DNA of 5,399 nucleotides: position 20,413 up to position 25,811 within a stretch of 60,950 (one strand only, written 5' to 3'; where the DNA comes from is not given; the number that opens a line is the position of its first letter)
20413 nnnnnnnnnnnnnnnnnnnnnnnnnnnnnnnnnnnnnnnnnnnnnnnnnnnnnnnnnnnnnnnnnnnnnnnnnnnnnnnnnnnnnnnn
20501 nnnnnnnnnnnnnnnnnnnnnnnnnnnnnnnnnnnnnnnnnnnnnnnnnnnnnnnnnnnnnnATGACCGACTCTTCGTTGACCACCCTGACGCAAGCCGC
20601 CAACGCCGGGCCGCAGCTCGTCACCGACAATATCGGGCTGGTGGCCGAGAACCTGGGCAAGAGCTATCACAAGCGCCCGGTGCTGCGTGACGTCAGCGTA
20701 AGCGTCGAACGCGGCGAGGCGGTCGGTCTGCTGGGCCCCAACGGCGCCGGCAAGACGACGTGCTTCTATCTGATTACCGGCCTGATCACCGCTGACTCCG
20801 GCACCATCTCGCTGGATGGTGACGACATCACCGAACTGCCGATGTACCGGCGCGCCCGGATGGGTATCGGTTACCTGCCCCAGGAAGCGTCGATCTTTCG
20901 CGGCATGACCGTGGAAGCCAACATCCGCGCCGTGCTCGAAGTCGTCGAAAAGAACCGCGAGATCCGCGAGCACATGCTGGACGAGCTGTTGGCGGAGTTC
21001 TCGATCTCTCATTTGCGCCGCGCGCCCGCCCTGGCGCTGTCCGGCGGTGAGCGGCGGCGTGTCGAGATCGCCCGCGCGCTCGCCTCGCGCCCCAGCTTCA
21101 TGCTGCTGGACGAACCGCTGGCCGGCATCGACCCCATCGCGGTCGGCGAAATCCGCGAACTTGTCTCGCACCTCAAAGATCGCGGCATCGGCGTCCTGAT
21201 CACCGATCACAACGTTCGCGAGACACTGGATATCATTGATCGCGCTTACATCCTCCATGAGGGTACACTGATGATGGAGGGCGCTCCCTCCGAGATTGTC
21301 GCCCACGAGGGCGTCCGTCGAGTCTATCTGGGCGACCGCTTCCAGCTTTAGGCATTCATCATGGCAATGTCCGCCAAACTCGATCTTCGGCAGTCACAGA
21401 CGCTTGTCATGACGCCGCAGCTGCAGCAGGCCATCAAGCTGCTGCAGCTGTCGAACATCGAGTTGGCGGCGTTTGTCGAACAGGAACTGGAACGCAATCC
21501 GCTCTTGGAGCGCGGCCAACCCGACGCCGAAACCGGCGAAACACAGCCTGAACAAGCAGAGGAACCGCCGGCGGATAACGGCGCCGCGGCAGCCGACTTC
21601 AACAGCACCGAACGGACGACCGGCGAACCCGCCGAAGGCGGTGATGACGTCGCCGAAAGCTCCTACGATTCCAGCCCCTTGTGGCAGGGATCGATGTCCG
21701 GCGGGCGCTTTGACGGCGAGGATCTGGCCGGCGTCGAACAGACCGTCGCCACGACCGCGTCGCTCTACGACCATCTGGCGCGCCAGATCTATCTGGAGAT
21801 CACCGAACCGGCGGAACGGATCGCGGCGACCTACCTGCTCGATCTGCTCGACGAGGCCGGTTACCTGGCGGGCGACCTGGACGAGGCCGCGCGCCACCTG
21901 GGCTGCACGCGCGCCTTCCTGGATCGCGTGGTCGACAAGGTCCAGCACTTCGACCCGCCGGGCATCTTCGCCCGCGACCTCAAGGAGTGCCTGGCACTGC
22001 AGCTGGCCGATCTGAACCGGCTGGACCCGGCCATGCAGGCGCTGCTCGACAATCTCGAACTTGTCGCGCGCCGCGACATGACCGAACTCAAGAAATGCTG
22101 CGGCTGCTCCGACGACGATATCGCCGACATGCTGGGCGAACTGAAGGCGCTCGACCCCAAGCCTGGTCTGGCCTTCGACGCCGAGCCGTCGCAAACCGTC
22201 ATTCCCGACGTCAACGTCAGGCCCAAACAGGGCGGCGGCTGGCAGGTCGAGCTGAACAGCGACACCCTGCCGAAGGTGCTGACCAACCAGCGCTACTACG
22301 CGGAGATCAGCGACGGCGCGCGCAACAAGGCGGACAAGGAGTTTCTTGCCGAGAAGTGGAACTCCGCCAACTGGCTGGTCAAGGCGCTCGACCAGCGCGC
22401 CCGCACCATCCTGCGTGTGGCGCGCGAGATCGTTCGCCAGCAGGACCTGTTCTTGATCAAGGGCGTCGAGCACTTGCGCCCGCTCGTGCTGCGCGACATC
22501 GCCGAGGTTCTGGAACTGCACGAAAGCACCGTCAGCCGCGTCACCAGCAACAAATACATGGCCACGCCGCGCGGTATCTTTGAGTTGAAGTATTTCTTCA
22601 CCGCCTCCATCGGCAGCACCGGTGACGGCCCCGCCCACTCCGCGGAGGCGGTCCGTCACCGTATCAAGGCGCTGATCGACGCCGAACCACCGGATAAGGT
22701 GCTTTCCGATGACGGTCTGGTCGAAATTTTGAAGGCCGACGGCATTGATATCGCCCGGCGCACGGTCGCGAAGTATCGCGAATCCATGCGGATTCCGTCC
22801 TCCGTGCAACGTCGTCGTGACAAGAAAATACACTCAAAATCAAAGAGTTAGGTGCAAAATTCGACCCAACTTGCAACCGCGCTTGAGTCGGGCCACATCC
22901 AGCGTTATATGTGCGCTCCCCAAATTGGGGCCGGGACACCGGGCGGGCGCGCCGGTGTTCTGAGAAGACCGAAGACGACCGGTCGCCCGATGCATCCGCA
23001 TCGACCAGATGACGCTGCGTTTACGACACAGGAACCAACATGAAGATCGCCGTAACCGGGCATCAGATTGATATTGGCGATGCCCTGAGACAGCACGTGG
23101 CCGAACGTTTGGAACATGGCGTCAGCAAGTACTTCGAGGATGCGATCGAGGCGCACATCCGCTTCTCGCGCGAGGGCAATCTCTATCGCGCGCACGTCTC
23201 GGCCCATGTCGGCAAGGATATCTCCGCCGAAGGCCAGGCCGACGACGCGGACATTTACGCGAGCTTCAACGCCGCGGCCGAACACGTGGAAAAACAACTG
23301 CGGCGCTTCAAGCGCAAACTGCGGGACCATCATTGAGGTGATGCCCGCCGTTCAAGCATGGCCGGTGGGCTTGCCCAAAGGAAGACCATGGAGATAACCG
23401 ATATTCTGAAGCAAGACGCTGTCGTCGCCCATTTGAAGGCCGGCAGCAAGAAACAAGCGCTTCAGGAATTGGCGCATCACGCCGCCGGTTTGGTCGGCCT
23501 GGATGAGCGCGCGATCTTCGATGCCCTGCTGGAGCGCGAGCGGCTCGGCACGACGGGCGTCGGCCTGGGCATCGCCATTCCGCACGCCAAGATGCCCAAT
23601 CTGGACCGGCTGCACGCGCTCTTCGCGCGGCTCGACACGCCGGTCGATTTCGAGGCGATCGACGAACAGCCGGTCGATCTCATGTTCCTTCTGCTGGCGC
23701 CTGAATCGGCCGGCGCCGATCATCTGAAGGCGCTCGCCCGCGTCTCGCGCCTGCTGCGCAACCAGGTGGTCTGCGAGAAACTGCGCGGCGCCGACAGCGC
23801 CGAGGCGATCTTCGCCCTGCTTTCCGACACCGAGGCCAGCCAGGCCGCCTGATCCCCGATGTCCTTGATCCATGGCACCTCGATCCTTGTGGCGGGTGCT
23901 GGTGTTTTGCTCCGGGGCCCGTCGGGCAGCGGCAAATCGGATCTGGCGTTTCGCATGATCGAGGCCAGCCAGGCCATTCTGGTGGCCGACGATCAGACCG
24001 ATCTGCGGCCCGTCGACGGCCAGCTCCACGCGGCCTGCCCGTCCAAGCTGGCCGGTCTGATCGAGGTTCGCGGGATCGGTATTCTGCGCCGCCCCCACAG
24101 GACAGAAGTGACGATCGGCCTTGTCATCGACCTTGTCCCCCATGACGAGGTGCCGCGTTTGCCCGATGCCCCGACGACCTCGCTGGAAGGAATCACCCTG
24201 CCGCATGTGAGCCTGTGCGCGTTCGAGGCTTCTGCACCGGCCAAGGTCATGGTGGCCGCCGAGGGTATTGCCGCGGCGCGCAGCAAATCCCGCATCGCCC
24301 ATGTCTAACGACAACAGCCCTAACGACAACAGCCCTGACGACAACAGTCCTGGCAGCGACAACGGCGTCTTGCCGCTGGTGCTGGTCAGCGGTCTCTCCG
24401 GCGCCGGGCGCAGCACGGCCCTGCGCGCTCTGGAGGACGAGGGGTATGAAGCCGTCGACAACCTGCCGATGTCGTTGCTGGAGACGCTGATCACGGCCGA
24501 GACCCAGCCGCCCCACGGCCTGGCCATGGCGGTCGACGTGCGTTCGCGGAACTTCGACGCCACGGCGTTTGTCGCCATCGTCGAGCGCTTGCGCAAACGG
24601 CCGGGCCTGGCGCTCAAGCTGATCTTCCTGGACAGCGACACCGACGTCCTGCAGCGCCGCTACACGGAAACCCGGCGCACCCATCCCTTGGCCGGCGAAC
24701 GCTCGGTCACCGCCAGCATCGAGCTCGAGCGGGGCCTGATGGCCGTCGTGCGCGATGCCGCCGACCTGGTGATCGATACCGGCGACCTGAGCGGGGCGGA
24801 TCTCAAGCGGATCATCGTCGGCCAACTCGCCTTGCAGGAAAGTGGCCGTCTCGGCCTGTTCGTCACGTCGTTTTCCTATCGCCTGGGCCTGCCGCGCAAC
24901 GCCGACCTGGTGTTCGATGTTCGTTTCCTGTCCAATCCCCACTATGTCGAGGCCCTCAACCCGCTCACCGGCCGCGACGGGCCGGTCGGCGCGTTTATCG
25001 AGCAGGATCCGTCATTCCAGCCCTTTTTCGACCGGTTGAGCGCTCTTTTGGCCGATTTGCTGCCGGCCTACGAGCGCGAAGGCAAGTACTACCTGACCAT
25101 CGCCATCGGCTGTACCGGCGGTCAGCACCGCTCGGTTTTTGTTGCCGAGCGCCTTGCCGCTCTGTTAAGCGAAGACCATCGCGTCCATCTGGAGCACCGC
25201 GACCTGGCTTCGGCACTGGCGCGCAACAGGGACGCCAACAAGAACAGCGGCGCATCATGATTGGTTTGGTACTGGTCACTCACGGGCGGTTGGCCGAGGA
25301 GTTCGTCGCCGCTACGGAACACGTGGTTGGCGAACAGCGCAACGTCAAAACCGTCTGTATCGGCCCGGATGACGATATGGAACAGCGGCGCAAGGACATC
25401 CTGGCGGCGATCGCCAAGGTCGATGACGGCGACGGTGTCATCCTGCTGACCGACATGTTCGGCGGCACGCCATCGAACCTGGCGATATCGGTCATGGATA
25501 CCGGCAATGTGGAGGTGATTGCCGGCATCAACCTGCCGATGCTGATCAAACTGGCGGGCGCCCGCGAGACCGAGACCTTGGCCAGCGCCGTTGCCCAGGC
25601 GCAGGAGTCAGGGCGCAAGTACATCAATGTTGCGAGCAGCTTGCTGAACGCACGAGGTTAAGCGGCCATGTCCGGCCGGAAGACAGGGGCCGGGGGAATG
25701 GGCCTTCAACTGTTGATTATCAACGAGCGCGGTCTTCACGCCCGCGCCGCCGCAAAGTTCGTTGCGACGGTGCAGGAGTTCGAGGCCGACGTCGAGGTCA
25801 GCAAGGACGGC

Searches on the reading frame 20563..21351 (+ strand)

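Call 89: search_protein_families(library=pfam, proteins=[window:20563-21351:+], max_evalue=0.001)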
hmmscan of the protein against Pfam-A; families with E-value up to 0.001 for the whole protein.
window:20563-21351:+ (262 aa): 3 families
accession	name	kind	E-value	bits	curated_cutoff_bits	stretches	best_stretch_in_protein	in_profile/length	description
PF00005.33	ABC_tran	-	1.2e-35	123.5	25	1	41-187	1-137/137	ABC transporter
PF13304.12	AAA_21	-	2.7e-06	28.1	27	0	134-217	220-299/304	AAA domain, putative AbiEii toxin, Type IV TA system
PF12399.14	BCA_ABC_TP_C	-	5.1e-05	23.2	25.5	1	239-260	5-26/27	Branched-chain amino acid ATP-binding cassette transporter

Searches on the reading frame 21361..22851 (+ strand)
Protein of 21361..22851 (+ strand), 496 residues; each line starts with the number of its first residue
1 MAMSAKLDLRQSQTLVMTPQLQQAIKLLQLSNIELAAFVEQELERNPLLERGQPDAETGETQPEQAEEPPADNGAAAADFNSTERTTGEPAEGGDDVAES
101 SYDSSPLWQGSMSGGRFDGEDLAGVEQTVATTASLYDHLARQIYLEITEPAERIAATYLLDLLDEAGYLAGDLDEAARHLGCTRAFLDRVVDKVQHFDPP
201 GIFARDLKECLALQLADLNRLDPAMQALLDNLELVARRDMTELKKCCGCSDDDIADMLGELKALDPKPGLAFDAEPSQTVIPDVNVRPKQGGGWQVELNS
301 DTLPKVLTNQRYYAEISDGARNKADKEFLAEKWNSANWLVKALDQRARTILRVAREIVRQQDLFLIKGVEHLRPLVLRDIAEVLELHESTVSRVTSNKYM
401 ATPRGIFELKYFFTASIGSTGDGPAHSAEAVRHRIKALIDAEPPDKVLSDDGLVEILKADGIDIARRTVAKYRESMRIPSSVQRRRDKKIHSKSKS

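Call 89: search_protein_families(library=pfam, proteins=[window:21361-22851:+], max_evalue=0.001)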
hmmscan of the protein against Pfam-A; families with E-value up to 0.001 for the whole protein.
window:21361-22851:+ (496 aa): 3 families
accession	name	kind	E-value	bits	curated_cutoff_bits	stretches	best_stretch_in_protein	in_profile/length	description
PF04552.19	Sigma54_DBD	-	2.7e-67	225.9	22.8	1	327-486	2-160/160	Sigma-54, DNA binding domain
PF04963.19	Sigma54_CBD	-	4.5e-53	180.2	22.9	1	126-312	3-185/185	Sigma-54 factor, core binding domain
PF00309.25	Sigma54_AID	-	1e-18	67.3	23.8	1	6-50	1-45/46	Sigma-54 factor, Activator interacting domain (AID)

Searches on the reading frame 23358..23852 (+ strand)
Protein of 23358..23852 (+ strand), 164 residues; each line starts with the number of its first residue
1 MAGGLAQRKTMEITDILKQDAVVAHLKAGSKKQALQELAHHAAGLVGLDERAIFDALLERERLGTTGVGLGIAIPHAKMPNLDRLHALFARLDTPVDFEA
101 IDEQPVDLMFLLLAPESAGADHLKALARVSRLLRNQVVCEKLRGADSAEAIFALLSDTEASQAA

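Call 91: search_protein_families(library=pfam, proteins=[window:23358-23852:+], max_evalue=0.0001)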
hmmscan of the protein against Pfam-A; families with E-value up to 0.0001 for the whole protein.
window:23358-23852:+ (164 aa): 1 family
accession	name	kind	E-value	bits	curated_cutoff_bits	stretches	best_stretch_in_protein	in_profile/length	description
PF00359.27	PTS_EIIA_2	-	1.8e-32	112.7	27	1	16-157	2-143/144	Phosphoenolpyruvate-dependent sugar phosphotransferase system, EIIA 2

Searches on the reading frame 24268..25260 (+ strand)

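Call 91: search_protein_families(library=pfam, proteins=[window:24268-25260:+], max_evalue=0.0001)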
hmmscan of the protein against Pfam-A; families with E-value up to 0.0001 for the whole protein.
window:24268-25260:+ (330 aa): 2 families
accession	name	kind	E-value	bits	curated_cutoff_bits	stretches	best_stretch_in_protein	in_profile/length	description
PF22740.1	PapZ_C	-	1.5e-43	148.3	27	1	197-313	3-120/121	RapZ C-terminal domain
PF03668.21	RapZ-like_N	-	7.6e-39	133.4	25.4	1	37-187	3-154/158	RapZ-like N-terminal domain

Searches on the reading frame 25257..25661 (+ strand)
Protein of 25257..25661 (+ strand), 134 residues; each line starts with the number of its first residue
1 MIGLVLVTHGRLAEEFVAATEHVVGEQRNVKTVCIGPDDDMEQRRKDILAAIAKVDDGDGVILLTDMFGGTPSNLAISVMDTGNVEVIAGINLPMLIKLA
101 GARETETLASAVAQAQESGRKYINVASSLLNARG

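Call 91: search_protein_families(library=pfam, proteins=[window:25257-25661:+], max_evalue=0.0001)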
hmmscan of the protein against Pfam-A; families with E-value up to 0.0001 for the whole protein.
window:25257-25661:+ (134 aa): 1 family
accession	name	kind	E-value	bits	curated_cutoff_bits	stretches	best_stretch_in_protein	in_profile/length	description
PF03610.21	EIIA-man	-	5.8e-33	113.9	21.4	1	3-115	1-115/116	PTS system fructose IIA component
